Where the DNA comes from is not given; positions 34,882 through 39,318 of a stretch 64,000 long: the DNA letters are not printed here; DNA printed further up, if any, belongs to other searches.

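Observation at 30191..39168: Tandem pair of paralogous giant lipoproteins with FecR-like / VIT / vWA / TonB_C-like / TPR architecture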

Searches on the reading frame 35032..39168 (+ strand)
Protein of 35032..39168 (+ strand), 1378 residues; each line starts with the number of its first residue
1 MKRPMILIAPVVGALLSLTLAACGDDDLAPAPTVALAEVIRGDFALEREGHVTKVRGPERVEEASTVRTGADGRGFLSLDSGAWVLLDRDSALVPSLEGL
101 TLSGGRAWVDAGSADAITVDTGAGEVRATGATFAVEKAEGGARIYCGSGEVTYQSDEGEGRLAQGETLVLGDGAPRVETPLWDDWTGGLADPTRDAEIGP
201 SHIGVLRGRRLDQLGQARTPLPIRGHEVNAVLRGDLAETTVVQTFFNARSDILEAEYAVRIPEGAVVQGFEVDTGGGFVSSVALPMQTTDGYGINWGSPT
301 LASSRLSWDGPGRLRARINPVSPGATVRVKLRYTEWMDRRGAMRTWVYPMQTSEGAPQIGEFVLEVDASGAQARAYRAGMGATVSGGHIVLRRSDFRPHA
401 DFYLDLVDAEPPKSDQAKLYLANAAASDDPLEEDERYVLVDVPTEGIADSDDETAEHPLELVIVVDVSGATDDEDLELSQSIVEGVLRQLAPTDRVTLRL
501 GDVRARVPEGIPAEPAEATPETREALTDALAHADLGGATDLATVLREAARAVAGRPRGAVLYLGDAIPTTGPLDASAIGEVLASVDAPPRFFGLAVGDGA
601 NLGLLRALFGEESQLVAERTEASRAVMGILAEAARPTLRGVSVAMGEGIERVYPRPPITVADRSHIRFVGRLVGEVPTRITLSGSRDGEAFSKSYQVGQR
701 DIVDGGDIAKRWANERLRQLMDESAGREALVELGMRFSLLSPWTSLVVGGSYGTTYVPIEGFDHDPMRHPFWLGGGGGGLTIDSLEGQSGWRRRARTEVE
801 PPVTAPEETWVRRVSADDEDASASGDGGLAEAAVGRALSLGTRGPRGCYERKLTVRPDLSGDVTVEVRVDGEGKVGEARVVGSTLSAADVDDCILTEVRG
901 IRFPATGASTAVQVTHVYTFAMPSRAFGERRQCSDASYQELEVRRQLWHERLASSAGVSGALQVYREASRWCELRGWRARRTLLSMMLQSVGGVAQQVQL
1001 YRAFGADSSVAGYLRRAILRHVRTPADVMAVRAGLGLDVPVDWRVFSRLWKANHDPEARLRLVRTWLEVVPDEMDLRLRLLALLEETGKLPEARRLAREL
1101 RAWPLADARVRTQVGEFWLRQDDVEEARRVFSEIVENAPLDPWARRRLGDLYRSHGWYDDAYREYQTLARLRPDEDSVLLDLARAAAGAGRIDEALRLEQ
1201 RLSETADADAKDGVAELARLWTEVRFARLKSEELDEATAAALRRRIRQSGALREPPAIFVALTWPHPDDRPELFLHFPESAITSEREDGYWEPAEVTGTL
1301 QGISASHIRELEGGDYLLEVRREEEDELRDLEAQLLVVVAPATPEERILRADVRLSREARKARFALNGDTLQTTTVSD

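Call 7: search_protein_families(library=pfam, proteins=[window:35032-39168:+], max_evalue=1)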
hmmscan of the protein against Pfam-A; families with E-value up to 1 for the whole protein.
window:35032-39168:+ (1378 aa): 16 families
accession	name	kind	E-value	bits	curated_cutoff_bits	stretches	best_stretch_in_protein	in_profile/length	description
PF08487.16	VIT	-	1.5e-10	41.7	26.5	1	224-333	2-111/111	Vault protein inter-alpha-trypsin domain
PF04773.18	FecR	-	1.4e-07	32.3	24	1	66-151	2-96/97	FecR protein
PF14559.12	TPR_19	-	2.7e-07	31.2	25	1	1158-1209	7-58/68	Tetratricopeptide repeat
PF07719.23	TPR_2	-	1e-05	25.7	27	1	1146-1174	5-33/34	Tetratricopeptide repeat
PF13432.12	TPR_16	-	4.6e-05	24.2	32.7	2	1147-1202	2-57/65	Tetratricopeptide repeat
PF13428.12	TPR_14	-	0.00031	21.6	23.5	2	1119-1151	12-44/44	Tetratricopeptide repeat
PF13431.12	TPR_17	-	0.00097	19.7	24.4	1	1131-1161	2-32/34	Tetratricopeptide repeat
PF13519.12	VWA_2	-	0.0038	18.3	27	1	461-563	1-103/107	von Willebrand factor type A domain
PF20225.4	DUF6584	-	0.0045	17.5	27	1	1119-1163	14-58/171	Family of unknown function (DUF6584)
PF07721.20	TPR_4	-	0.026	15.6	27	1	1178-1198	3-23/26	Tetratricopeptide repeat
PF13414.12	TPR_11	-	0.031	14.4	26.8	1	1149-1184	1-36/42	TPR repeat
PF13757.12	VIT_2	-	0.073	13.4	23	1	217-276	8-67/78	Vault protein inter-alpha-trypsin domain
PF24575.1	TPR_Slam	-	0.15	13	35.2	1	1151-1187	56-92/104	Surface lipoprotein assembly modifier, N-terminal TPR repeats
PF13424.12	TPR_12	-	0.29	11.8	30.1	1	1146-1204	14-73/77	Tetratricopeptide repeat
PF03544.19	TonB_C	-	0.39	11.6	24.6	0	858-907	13-61/79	Gram-negative bacterial TonB protein C-terminal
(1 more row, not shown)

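Call 8: search_protein_families(library=ncbifam, proteins=[window:35032-39168:+], max_evalue=1)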
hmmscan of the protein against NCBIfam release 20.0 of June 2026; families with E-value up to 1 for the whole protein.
window:35032-39168:+ (1378 aa): 14 families
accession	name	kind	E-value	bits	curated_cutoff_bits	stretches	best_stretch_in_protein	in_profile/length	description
NF033768.1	myxo_SS_tail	domain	1.3e-16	60.5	40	1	834-920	6-91/92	AgmX/PglI C-terminal domain-containing protein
TIGR03788.1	marine_srt_targ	equivalog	4.2e-14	51.9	551.65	2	434-747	250-565/629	marine proteobacterial sortase target protein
NF033760.1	gliding_GltG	equivalog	1.9e-12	46.5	650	1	846-922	571-647/650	adventurous gliding motility protein GltG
TIGR02917.1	PEP_TPR_lipo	equivalog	2.5e-10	38.9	312.2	1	1047-1210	540-703/899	XrtA/PEP-CTERM system TPR-repeat protein PrsT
TIGR03939.1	PGA_TPR_OMP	equivalog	1.2e-07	30.4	366.65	1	1121-1231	408-516/800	poly-beta-1,6 N-acetyl-D-glucosamine export porin PgaA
NF040959.1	MamA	equivalog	2.6e-05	23.7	200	1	1057-1198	54-195/204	magnetosome protein MamA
TIGR01352.1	tonB_Cterm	subfamily_domain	0.0006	20.1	27.1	1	859-920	12-73/76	TonB family protein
TIGR02521.1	type_IV_pilW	equivalog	0.0078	15.8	154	1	1107-1178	30-101/234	type IV pilus biogenesis/stability protein PilW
NF052415.1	T3SS_chap_SctY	equivalog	0.023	15.2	70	1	1115-1199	13-100/106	type III secretion apparatus assembly chaperone SctY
NF052400.1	M48_BAM_BepA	equivalog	0.073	11.8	570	1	1119-1209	318-408/483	beta-barrel assembly-enhancing protease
NF033762.1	social_mot_Tgl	equivalog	0.1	11.9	225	1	1120-1199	43-123/252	social motility TPR repeat lipoprotein Tgl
TIGR02795.1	tol_pal_ybgF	equivalog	0.14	12.7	90.1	1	1119-1196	13-96/119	tol-pal system protein YbgF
NF033920.0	C39_PA2778_fam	equivalog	0.14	11.5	150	1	1120-1200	168-248/255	PA2778 family cysteine peptidase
NF047847.2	SS_mature_LptM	equivalog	0.22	11.7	27.7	1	1-24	1-21/31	LPS translocon maturation chaperone LptM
